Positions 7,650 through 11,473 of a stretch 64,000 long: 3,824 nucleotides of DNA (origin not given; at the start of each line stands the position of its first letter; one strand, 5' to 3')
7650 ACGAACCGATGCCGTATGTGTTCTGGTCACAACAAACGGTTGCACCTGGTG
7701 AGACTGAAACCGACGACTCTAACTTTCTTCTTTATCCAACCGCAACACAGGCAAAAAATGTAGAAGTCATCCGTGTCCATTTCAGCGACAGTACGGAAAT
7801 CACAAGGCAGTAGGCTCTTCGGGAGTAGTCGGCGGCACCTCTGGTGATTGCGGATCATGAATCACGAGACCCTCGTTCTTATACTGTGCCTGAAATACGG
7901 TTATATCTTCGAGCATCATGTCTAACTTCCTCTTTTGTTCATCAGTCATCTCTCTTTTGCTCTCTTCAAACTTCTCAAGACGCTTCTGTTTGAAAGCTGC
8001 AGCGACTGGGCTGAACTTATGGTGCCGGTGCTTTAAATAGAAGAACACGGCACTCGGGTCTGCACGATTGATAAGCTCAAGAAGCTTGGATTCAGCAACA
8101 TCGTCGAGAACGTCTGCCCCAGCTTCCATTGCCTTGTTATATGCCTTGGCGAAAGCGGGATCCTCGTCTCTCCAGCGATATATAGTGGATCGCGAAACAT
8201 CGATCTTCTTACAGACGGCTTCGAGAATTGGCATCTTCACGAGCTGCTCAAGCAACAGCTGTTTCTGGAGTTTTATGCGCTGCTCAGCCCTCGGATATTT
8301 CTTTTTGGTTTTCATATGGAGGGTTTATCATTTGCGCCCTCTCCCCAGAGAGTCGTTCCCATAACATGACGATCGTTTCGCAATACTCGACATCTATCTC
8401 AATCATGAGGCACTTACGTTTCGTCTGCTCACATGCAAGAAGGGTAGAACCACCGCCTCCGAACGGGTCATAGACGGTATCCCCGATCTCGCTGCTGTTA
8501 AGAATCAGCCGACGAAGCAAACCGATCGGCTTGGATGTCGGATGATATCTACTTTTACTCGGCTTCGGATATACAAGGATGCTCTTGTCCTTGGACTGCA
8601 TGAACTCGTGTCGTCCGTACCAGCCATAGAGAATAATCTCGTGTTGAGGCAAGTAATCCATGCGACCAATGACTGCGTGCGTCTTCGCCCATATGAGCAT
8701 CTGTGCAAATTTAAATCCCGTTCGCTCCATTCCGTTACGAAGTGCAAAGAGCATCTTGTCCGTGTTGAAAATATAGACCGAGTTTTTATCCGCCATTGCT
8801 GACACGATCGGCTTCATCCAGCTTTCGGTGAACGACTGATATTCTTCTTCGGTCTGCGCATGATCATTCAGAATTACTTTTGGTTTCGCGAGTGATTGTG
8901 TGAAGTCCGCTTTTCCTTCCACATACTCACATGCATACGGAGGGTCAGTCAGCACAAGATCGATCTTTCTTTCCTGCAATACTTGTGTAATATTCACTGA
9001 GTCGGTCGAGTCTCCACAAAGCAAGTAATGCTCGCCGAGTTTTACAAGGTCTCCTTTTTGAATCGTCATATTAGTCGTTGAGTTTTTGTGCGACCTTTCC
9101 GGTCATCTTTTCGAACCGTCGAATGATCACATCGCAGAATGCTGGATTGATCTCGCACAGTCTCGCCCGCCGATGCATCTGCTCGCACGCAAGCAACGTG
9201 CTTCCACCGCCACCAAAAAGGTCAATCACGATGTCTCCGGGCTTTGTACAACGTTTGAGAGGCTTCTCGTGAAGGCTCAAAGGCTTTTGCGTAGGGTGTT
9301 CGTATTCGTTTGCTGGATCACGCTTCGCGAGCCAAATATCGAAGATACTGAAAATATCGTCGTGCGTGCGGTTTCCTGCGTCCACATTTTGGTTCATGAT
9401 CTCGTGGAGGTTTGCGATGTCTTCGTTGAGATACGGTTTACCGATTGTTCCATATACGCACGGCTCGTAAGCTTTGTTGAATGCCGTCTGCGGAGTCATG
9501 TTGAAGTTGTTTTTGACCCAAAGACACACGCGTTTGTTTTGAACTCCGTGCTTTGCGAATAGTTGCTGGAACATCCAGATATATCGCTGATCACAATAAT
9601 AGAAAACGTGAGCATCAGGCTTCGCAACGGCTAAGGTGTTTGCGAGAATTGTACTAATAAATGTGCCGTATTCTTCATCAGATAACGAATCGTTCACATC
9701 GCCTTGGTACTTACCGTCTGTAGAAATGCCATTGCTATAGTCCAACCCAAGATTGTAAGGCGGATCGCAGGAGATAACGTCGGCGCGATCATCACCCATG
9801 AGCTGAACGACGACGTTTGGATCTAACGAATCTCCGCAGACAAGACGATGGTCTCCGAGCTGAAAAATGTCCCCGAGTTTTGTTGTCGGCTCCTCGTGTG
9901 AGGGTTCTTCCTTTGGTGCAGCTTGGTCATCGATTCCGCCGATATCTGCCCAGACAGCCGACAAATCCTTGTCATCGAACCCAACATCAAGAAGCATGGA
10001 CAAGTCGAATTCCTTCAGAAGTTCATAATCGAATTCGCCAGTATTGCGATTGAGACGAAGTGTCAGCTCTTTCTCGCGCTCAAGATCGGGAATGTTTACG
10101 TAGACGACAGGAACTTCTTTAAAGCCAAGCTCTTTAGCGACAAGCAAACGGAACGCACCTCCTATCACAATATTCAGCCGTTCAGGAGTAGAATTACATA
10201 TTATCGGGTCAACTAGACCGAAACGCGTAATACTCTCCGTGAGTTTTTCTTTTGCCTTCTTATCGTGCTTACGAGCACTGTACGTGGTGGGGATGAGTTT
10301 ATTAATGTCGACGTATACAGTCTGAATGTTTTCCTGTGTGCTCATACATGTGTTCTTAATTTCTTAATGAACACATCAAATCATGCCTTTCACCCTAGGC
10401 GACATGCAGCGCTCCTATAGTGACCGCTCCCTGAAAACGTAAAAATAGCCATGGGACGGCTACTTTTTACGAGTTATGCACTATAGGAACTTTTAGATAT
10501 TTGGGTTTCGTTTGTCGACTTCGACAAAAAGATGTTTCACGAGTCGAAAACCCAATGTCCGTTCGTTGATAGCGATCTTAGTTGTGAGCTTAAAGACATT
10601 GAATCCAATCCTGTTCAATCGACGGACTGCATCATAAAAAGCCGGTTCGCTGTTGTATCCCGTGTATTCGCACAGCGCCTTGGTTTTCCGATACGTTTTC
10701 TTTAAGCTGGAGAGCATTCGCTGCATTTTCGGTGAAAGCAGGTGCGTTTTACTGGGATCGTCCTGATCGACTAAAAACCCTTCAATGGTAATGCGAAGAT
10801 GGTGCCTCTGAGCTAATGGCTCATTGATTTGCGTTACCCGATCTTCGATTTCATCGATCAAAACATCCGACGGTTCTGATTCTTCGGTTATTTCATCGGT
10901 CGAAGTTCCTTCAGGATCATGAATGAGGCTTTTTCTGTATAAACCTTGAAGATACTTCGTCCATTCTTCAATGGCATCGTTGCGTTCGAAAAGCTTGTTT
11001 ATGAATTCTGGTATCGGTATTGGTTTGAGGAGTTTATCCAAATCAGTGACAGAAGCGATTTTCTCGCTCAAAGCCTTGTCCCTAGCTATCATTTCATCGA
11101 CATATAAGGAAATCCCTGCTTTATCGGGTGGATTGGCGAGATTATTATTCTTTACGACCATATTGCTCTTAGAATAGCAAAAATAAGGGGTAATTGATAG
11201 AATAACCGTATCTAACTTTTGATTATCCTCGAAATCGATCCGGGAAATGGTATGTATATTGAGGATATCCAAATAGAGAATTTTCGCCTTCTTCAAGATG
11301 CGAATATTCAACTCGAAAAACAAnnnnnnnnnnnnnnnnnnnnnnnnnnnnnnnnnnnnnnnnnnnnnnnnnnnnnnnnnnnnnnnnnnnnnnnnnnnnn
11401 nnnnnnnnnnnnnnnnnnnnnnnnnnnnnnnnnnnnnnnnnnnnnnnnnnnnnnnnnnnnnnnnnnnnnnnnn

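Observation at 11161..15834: Gabija/class-2-OLD-like defense pair (OLD ATPase-TOPRIM nuclease + UvrD-like helicase) with an unassigned membrane protein tail gene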

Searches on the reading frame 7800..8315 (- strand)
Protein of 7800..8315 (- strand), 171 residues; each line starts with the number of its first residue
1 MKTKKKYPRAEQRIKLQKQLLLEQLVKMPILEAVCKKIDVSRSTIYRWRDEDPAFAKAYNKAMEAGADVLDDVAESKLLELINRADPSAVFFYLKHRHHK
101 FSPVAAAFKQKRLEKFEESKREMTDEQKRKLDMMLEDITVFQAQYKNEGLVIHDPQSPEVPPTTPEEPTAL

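Call 3: search_protein_families(library=pfam, proteins=[window:7800-8315:-], max_evalue=0.01)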
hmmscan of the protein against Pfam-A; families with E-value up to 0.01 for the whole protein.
window:7800-8315:- (171 aa): 4 families
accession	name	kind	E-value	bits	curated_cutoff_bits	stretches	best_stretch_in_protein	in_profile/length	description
PF20901.3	Sf6_terminase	-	5e-08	33.4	27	1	21-72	9-61/106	Bacteriophage Sf6, terminase small subunit-like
PF13022.12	HTH_Tnp_1_2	-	3.5e-07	30.8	27.9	1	12-98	11-97/122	Helix-turn-helix of insertion element transposase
PF13384.12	HTH_23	-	0.00059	20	24.6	1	32-50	21-39/50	Homeodomain-like domain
PF13309.12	HTH_22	-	0.0086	16.5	29.6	0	32-47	45-60/63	HTH domain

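Call 9: search_protein_families(library=phrogs, proteins=[window:7800-8315:-], max_evalue=0.001)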
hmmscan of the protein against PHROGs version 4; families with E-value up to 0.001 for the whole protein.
window:7800-8315:- (171 aa): 6 families
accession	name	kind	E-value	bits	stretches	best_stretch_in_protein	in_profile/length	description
phrog_4044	-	head and packaging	2.2e-10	41.3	1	9-70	20-81/180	terminase small subunit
phrog_1482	-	head and packaging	1.3e-08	35.5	1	21-72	23-75/147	terminase small subunit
phrog_309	-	head and packaging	3.6e-08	34.8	1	30-99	158-247/319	terminase small subunit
phrog_3064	-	head and packaging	1e-07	32.6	1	27-65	80-118/175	terminase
phrog_2538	-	head and packaging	4.1e-05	24.7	1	22-81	11-67/129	terminase small subunit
phrog_24579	-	head and packaging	0.00023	22.2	1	20-98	24-100/126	terminase small subunit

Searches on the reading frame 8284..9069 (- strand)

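Call 3: search_protein_families(library=pfam, proteins=[window:8284-9069:-], max_evalue=0.01)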
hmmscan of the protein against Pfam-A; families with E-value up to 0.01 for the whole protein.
window:8284-9069:- (261 aa): 2 families
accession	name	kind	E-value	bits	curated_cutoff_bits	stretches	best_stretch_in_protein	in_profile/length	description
PF01555.25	N6_N4_Mtase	-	2.8e-32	112.9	26.7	1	36-233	1-219/221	DNA methylase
PF03602.21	Cons_hypoth95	-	0.003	17.7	24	0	28-68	106-150/182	Conserved hypothetical protein 95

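Call 4: search_protein_families(library=padloc, proteins=[window:8284-9069:-], max_evalue=0.01)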
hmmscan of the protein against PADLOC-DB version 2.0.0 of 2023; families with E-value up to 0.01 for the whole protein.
window:8284-9069:- (261 aa): 58 families (the best 25 are shown)
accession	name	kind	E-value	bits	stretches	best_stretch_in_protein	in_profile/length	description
PDLC03229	MTase_II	-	1.7e-57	193.1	1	4-245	167-408/436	Type II methyltransferase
PDLC03371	MTase_II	-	1e-39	134.7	1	22-234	16-249/260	Type II methyltransferase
PDLC03299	MTase_II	-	1.4e-28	98.2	2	173-232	193-252/296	Type II methyltransferase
PDLC03308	MTase_II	-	7.5e-22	75.9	1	27-233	181-390/419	Type II methyltransferase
PDLC03216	MTase_II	-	4.3e-21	73.3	2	174-233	192-251/364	Type II methyltransferase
PDLC03353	MTase_II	-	5.4e-21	73.3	2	155-233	167-246/260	Type II methyltransferase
PDLC03738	oMTase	-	2.2e-17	60.8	2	174-232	202-260/376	orphan methyltransferase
PDLC03320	MTase_II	-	4.3e-17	60.2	2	175-240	212-277/289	Type II methyltransferase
PDLC03265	MTase_II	-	6.9e-17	59.9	2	175-234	266-325/333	Type II methyltransferase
PDLC03228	MTase_II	-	2.2e-16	58.4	1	23-231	8-199/227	Type II methyltransferase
PDLC03339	MTase_II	-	1.7e-13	48.1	2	168-228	202-262/399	Type II methyltransferase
PDLC03387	MTase_II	-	2.3e-13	47.9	1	166-242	205-277/289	Type II methyltransferase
PDLC03379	MTase_II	-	6.5e-13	47.1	1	20-227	22-229/267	Type II methyltransferase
PDLC03354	MTase_II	-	3.3e-12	44.1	2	174-255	319-397/425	Type II methyltransferase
PDLC03251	MTase_II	-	4.7e-11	40.5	1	161-232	190-261/282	Type II methyltransferase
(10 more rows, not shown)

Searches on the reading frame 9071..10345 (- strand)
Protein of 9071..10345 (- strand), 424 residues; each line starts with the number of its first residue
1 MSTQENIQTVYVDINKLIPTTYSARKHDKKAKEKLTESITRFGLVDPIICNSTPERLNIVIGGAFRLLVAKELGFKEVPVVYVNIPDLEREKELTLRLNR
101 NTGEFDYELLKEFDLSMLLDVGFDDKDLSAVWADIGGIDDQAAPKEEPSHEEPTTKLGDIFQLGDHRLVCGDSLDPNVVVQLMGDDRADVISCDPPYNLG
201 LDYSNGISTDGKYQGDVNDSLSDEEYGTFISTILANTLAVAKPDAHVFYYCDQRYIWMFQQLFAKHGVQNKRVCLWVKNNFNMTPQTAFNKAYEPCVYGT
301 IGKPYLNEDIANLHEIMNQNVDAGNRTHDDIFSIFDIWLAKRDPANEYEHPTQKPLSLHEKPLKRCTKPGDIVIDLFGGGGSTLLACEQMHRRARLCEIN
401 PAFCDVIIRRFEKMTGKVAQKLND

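Call 3: search_protein_families(library=pfam, proteins=[window:9071-10345:-], max_evalue=0.01)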
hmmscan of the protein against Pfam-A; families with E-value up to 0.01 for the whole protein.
window:9071-10345:- (424 aa): 2 families
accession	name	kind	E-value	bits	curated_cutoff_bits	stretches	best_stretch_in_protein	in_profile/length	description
PF01555.25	N6_N4_Mtase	-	7e-29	101.8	26.7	1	189-407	2-219/221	DNA methylase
PF02195.25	ParB_N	-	2.9e-07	30.9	26.3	1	12-89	6-84/95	ParB N-terminal domain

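Call 4: search_protein_families(library=padloc, proteins=[window:9071-10345:-], max_evalue=0.01)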
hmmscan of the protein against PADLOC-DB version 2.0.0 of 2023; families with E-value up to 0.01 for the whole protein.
window:9071-10345:- (424 aa): 50 families (the best 25 are shown)
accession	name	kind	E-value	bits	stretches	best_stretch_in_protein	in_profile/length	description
PDLC03229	MTase_II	-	2e-64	216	1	13-421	14-410/436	Type II methyltransferase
PDLC03371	MTase_II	-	5.4e-30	102.8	1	179-415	21-256/260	Type II methyltransferase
PDLC03308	MTase_II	-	7.5e-20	69.3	1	59-410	69-394/419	Type II methyltransferase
PDLC03299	MTase_II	-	4.9e-19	66.9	1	161-413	10-259/296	Type II methyltransferase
PDLC03320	MTase_II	-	1.4e-17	61.8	2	339-420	202-283/289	Type II methyltransferase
PDLC03265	MTase_II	-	2.2e-15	54.9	2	336-413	253-330/333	Type II methyltransferase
PDLC03337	MTase_II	-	3.3e-14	50.8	1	183-414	23-249/264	Type II methyltransferase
PDLC03339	MTase_II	-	5.6e-14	49.7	2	349-414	209-274/399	Type II methyltransferase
PDLC03216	MTase_II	-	5e-13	46.8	1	170-417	16-261/364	Type II methyltransferase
PDLC03738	oMTase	-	1.6e-12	44.8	1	179-414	31-268/376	orphan methyltransferase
PDLC03353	MTase_II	-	4e-12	44.2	1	183-414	23-253/260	Type II methyltransferase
PDLC03279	MTase_II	-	9.4e-12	42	2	348-393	521-566/587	Type II methyltransferase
PDLC03238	MTase_II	-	1.1e-10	39.1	1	167-414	125-366/428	Type II methyltransferase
PDLC04134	mad2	-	4.8e-10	36.9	2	324-413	247-335/492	mads_2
PDLC03228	MTase_II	-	5.6e-10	37.4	1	348-406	142-200/227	Type II methyltransferase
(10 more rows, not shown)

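Call 57: search_protein_families(library=padloc, proteins=[L094:2344-3486:-, L094:605-2341:-, L094:2-595:+], max_evalue=0.001)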
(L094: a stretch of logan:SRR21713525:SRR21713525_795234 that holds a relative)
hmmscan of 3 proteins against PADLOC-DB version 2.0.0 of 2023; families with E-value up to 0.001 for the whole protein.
L094:2344-3486:- (380 aa): 1 family
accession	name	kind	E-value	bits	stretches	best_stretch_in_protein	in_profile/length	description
PDLC02187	DUF4297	-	1.6e-33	114.3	1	13-331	9-353/404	-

L094:605-2341:- (578 aa): 17 families
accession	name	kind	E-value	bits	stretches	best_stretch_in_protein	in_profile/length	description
PDLC02188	HerA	-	5.3e-249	825.9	1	3-577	4-577/578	-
PDLC04105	HerA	-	4.3e-133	442.9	1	4-577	9-570/576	-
PDLC04098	HerA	-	1.2e-77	260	2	241-577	353-684/686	-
PDLC04104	HerA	-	3.8e-76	254.3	2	327-564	122-358/379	-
PDLC04102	HerA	-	1.4e-75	253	2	342-562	415-639/654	-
PDLC04106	HerA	-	9.4e-72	240.5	2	342-577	425-663/667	-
PDLC04103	HerA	-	2.2e-52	176.2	1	105-562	124-576/579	-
PDLC02185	HerA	-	9.7e-46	154.7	2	381-562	404-581/585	-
PDLC04097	HerA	-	7.3e-45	151.7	2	344-562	392-613/618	-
PDLC04100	HerA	-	1.5e-42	144.1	2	326-563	334-575/580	-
PDLC04101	HerA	-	4.1e-39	132.5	1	120-401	139-396/400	-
PDLC04107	HerA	-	4.7e-23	79.7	1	118-253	138-281/306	-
PDLC04140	mad8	-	4.3e-22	77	1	141-532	19-289/314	mads_8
PDLC04099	HerA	-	1.6e-16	58.3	1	115-200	135-212/214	-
PDLC01055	HerA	-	7.5e-12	42.8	2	430-499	418-483/532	Type III coevolved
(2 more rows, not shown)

L094:2-595:+ (197 aa): 0 families

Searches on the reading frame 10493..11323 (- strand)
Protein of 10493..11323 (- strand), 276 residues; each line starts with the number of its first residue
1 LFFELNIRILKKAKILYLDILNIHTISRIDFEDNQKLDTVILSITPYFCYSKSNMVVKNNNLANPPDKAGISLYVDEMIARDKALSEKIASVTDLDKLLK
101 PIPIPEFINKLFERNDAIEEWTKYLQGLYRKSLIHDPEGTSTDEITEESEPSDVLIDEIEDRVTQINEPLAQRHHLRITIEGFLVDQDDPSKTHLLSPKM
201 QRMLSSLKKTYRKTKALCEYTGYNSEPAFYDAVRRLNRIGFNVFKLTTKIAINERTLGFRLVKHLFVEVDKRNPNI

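Call 3: search_protein_families(library=pfam, proteins=[window:10493-11323:-], max_evalue=0.01)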
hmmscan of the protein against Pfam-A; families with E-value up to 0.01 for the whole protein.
window:10493-11323:- (276 aa): 0 families

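Call 4: search_protein_families(library=padloc, proteins=[window:10493-11323:-], max_evalue=0.01)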
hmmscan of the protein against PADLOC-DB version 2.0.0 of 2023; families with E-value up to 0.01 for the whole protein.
window:10493-11323:- (276 aa): 0 families

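Call 9: search_protein_families(library=phrogs, proteins=[window:10493-11323:-], max_evalue=0.001)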
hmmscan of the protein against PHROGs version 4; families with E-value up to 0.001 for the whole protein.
window:10493-11323:- (276 aa): 0 families
